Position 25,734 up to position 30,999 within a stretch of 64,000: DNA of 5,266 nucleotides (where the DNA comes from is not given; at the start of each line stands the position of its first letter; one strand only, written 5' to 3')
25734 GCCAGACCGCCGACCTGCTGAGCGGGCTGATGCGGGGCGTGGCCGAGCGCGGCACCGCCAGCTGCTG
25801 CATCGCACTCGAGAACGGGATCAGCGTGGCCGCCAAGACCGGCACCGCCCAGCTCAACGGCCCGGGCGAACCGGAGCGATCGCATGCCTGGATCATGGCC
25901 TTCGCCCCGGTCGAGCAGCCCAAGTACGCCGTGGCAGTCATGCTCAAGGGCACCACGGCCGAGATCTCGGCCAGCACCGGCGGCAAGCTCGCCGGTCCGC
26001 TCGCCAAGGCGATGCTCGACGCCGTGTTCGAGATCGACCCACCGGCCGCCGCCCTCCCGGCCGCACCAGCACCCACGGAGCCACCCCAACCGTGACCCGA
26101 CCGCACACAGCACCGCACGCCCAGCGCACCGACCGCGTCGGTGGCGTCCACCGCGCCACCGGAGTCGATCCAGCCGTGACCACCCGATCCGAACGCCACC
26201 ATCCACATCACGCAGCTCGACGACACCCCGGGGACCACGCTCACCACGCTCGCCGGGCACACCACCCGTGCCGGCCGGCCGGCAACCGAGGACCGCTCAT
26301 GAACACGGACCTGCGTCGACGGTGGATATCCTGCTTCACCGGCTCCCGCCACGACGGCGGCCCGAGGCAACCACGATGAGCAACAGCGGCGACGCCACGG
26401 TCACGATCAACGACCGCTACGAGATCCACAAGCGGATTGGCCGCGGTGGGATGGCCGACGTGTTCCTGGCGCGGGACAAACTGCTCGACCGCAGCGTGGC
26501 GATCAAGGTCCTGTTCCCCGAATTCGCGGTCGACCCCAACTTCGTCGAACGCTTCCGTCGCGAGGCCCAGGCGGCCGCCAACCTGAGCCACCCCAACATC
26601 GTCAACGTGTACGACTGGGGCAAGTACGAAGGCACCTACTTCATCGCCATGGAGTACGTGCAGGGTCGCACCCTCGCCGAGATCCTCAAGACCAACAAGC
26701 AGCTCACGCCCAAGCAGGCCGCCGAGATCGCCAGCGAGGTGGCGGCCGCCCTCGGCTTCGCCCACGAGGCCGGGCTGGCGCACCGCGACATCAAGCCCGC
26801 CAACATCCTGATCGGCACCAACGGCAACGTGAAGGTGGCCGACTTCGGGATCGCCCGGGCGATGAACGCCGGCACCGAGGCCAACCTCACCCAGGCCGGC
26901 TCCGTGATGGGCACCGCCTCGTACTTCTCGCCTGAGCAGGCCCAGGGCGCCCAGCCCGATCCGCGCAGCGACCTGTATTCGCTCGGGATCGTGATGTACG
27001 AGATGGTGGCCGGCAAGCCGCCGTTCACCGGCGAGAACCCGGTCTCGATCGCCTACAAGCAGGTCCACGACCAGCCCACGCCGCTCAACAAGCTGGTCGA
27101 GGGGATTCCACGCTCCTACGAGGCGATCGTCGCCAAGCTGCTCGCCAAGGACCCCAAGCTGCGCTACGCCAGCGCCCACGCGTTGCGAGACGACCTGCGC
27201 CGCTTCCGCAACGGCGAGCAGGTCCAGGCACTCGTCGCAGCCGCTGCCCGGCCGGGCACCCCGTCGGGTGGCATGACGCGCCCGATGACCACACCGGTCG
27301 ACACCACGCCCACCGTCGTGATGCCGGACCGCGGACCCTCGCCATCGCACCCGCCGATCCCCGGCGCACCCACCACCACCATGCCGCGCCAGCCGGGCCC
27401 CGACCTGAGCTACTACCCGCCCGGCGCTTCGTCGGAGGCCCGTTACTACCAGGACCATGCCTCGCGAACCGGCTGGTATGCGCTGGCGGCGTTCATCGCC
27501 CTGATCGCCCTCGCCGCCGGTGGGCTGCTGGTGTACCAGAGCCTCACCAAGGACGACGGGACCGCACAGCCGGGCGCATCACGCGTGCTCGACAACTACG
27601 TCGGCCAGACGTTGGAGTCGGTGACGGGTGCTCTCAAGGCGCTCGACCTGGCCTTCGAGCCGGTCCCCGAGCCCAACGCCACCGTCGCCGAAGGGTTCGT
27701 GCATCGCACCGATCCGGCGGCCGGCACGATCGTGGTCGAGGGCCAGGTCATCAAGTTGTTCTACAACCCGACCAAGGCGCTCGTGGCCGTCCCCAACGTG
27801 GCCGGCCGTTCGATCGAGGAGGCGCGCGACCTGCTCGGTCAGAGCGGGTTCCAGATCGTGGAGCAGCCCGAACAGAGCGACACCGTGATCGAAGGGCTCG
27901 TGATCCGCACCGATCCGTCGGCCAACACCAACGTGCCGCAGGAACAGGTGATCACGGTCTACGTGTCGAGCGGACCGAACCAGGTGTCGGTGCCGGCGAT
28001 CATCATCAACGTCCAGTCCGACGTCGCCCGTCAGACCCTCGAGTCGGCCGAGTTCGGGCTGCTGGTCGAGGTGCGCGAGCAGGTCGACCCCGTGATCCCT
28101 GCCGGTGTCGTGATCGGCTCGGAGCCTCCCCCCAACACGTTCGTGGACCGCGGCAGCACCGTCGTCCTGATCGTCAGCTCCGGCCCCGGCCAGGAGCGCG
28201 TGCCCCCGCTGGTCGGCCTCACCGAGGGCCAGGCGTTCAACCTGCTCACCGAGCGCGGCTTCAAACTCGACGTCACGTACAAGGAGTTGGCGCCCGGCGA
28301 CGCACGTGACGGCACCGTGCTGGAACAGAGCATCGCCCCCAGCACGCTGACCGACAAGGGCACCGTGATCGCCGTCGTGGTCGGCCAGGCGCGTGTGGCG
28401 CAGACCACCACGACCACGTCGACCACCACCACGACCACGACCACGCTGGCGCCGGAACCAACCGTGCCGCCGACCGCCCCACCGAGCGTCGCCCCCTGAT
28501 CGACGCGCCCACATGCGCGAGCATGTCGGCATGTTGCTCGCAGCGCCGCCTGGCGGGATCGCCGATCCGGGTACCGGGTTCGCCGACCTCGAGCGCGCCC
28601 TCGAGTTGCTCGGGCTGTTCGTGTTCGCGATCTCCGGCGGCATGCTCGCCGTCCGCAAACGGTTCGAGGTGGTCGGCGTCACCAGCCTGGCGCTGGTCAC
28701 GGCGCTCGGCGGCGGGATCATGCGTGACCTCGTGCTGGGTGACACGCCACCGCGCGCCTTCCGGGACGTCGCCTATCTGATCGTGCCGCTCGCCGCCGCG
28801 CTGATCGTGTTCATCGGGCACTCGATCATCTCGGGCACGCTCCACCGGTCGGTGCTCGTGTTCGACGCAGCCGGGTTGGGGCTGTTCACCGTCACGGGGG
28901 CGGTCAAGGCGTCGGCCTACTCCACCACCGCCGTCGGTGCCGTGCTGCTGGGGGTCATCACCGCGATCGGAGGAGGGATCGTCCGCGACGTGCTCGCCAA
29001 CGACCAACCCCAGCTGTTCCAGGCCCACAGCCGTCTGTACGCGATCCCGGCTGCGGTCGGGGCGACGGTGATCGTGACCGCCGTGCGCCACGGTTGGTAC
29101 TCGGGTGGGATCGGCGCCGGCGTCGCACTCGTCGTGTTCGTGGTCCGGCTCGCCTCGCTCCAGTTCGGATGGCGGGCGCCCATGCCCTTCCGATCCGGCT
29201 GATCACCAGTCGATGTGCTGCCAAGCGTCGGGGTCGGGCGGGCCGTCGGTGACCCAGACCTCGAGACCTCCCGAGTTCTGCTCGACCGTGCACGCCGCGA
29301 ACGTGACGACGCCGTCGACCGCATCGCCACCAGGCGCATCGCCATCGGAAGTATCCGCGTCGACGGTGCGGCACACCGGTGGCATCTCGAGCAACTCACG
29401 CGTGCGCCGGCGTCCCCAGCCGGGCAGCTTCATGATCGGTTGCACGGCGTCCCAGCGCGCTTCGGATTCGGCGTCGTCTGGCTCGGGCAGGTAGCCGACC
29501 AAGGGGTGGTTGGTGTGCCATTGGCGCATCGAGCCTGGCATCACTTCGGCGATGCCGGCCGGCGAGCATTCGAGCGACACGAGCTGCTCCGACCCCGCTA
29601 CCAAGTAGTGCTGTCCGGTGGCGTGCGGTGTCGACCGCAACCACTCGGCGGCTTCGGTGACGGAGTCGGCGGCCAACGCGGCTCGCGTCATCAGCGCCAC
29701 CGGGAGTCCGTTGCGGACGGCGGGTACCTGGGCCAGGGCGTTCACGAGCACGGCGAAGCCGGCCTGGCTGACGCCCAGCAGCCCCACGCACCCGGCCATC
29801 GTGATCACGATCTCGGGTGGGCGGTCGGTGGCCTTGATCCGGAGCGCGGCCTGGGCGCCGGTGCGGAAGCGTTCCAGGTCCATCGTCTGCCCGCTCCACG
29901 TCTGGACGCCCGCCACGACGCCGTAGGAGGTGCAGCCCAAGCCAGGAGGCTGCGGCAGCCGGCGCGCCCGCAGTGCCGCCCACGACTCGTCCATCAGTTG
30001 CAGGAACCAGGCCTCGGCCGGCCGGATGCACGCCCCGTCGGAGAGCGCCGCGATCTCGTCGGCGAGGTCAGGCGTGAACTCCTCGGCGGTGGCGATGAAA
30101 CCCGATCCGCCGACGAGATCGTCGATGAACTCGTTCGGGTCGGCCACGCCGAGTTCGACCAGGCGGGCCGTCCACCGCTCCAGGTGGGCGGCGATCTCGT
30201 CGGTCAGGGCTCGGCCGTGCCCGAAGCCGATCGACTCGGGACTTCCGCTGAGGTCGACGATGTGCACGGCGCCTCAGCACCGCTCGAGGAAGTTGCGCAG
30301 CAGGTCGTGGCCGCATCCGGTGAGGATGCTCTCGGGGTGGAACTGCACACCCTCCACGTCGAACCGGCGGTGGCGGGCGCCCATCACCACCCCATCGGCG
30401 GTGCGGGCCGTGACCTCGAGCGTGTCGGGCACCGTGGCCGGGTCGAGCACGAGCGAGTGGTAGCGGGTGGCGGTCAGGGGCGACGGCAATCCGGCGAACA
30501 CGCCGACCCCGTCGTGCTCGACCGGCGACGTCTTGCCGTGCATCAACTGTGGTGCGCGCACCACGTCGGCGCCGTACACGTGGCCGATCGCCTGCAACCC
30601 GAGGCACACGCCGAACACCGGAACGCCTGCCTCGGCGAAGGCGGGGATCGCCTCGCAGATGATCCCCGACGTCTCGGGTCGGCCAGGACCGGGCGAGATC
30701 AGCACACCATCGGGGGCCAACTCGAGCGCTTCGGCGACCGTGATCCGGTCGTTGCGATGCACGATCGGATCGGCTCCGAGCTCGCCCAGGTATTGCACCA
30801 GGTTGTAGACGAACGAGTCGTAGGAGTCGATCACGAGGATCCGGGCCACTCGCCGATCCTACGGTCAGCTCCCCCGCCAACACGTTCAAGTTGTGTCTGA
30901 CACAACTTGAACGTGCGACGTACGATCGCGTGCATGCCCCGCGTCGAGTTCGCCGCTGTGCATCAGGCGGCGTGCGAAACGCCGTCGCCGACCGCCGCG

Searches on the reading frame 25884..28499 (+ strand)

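Call 26: search_protein_families(library=pfam, proteins=[window:25884-28499:+], max_evalue=0.001)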
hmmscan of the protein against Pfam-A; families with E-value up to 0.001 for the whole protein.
window:25884-28499:+ (871 aa): 5 families
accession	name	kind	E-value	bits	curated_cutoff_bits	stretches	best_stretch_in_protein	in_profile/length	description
PF00069.31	Pkinase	-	5.8e-57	193.5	31.7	1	179-436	1-260/263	Protein kinase domain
PF03793.24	PASTA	-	5.7e-41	138.8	23.2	4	634-696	1-64/64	PASTA domain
PF07714.23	PK_Tyr_Ser-Thr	-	8.5e-35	120.7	23.1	1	180-427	2-248/258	Protein tyrosine and serine/threonine kinase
PF03109.22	ABC1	-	5.9e-08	32.6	22.9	1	220-336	116-226/244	ABC1 atypical kinase-like domain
PF01636.29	APH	-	0.0001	22.6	23.2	0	221-295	37-109/239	Phosphotransferase enzyme family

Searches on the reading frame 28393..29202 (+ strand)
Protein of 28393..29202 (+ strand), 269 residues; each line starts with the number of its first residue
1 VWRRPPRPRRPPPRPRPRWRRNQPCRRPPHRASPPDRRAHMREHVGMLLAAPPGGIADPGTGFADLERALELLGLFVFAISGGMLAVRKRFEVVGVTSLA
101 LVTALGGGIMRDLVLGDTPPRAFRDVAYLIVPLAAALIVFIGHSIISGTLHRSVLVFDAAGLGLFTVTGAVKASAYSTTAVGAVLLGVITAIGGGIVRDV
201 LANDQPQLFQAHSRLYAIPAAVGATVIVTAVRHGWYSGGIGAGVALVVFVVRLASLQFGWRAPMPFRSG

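Call 73: search_protein_families(library=pfam, proteins=[window:28393-29202:+], max_evalue=0.001)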
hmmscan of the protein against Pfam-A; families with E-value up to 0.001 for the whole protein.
window:28393-29202:+ (269 aa): 1 family
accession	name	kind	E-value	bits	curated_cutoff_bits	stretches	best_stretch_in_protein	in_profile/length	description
PF03458.18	Gly_transporter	-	7.6e-42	141.5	23.5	2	69-143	2-77/78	Glycine transporter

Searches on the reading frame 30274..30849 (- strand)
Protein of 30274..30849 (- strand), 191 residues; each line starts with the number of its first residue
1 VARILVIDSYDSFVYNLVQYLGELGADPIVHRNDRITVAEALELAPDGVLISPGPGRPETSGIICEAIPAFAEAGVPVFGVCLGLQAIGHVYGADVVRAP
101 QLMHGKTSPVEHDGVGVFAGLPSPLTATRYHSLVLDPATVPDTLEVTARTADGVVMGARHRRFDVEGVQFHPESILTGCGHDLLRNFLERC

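Call 26: search_protein_families(library=pfam, proteins=[window:30274-30849:-], max_evalue=0.001)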
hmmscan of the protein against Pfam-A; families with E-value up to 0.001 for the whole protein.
window:30274-30849:- (191 aa): 2 families
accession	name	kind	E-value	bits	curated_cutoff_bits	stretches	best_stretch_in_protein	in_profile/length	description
PF00117.34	GATase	-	3e-56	190.5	22.8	1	5-189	1-188/190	Glutamine amidotransferase class-I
PF07722.19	Peptidase_C26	-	2.4e-08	34.5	20.5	1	68-173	98-219/219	Peptidase C26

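Call 30: find_encoding_contigs(protein=window:30274-30849:-, flank=10000, max_places=6)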
Protein window:30274-30849:- (191 aa): no gene with exactly this product is on record in the collection.
